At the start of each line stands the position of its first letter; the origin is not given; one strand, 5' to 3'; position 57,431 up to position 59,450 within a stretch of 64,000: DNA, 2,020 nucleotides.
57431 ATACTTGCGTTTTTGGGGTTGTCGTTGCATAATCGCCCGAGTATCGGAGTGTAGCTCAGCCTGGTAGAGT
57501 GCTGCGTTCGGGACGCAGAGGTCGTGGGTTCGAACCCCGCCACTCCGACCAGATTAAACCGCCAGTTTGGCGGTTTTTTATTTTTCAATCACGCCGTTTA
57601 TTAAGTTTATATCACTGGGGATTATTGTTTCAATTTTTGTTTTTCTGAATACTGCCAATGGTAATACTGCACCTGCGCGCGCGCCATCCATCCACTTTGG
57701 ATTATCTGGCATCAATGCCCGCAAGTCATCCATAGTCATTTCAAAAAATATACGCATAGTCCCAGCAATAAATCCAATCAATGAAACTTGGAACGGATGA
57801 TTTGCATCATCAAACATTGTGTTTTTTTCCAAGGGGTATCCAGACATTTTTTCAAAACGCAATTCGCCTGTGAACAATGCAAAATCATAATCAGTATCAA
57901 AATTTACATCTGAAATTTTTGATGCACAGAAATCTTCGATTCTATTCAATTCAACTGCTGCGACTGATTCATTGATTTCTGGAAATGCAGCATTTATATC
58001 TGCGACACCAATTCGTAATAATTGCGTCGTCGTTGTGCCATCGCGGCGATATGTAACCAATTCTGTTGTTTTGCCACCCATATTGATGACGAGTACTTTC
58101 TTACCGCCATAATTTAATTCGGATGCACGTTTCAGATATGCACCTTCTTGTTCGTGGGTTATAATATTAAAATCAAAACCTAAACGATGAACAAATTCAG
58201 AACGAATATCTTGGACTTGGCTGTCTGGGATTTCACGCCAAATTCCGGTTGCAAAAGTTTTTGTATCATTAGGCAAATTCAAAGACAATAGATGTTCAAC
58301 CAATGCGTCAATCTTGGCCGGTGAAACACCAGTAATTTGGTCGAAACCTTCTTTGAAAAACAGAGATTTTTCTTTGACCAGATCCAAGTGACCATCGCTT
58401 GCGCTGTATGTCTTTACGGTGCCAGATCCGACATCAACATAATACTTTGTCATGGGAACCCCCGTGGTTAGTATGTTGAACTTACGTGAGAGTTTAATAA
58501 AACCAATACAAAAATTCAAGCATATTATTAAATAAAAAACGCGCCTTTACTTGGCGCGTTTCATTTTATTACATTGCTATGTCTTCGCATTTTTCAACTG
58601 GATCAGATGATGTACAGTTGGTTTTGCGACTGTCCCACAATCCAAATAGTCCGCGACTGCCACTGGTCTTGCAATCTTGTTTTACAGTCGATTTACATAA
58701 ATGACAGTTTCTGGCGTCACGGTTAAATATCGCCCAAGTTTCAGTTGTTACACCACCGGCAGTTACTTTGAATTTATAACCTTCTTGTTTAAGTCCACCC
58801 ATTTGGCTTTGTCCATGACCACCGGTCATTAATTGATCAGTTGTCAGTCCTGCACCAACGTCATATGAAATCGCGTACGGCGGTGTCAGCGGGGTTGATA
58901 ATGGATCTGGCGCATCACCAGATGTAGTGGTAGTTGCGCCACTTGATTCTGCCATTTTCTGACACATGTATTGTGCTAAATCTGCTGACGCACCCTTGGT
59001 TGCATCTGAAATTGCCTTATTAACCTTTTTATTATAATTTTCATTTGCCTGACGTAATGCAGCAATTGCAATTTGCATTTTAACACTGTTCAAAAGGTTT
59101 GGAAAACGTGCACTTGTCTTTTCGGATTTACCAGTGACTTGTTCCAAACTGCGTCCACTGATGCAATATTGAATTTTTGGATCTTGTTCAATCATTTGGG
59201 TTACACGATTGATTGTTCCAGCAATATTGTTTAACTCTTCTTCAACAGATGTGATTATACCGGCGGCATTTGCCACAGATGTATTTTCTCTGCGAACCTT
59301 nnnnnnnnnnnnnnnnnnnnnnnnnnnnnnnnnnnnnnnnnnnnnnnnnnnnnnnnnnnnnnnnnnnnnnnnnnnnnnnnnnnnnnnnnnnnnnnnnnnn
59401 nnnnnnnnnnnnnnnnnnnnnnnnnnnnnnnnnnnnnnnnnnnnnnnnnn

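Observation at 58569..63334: Tandem pair of paralogous giant secreted cysteine-rich proteins (853 and 727 aa) of no recognisable family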

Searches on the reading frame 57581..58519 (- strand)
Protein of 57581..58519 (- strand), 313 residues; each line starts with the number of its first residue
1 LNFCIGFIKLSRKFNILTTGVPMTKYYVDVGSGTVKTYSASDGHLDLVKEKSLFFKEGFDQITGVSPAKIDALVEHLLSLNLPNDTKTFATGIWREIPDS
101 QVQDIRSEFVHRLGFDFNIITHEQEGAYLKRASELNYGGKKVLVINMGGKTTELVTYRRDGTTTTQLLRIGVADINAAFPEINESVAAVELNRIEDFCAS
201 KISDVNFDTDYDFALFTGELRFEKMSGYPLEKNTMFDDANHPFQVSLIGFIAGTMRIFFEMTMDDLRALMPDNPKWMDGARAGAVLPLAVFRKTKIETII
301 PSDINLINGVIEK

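Call 4: search_protein_families(library=pfam, proteins=[window:57581-58519:-], max_evalue=1)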
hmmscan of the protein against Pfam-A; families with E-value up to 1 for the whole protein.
window:57581-58519:- (313 aa): 4 families
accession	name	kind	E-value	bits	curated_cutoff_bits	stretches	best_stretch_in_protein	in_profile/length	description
PF02541.22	Ppx-GppA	-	0.00013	22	27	1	87-310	60-277/285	Ppx/GppA phosphatase family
PF21565.2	Tsi1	-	0.081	13.2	27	1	123-179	61-115/146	Immune protein Tsi1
PF14450.12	FtsA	-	0.091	13.6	31.8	0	144-177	2-35/127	Cell division protein FtsA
PF08447.18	PAS_3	-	0.17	12.7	25.6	1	54-105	3-54/89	PAS fold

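Call 5: search_protein_families(library=ncbifam, proteins=[window:57581-58519:-], max_evalue=1)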
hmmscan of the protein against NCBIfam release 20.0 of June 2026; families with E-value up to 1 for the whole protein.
window:57581-58519:- (313 aa): 3 families
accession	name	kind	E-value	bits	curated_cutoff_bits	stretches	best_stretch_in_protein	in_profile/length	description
TIGR03706.1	exo_poly_only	exception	9.5e-07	28.4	307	1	89-205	76-189/300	exopolyphosphatase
NF008260.0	PRK11031.1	equivalog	0.031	13.3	624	1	112-172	103-164/496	guanosine-5'-triphosphate,3'-diphosphate diphosphatase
TIGR01174.1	ftsA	equivalog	0.064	12.3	175.85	1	142-175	198-231/371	cell division protein FtsA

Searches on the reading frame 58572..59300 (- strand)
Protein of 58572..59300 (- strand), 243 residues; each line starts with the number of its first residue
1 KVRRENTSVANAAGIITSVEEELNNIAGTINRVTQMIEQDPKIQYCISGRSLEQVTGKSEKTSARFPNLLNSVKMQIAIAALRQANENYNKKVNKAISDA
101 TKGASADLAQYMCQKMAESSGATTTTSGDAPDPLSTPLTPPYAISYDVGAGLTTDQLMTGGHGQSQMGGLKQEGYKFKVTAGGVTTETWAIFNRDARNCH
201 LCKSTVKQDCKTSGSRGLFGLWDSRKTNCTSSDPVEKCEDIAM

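Call 56: search_protein_families(library=pfam, proteins=[window:58572-59300:-], max_evalue=10)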
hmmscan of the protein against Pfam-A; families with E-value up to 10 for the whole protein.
window:58572-59300:- (243 aa): 4 families
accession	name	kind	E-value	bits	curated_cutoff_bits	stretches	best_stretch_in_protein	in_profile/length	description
PF05960.17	DUF885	-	0.1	12.6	32.4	1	18-124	104-207/532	Bacterial protein of unknown function (DUF885)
PF03915.18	AIP3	-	0.1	12.1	31.6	1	17-119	79-182/406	Actin interacting protein 3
PF04513.17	Baculo_PEP_C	-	0.16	12.4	38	0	6-34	29-58/140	Baculovirus polyhedron envelope protein, PEP, C terminus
PF13582.12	Reprolysin_3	-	0.82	10.6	22.4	1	145-183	62-99/123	Metallo-peptidase family M12B Reprolysin-like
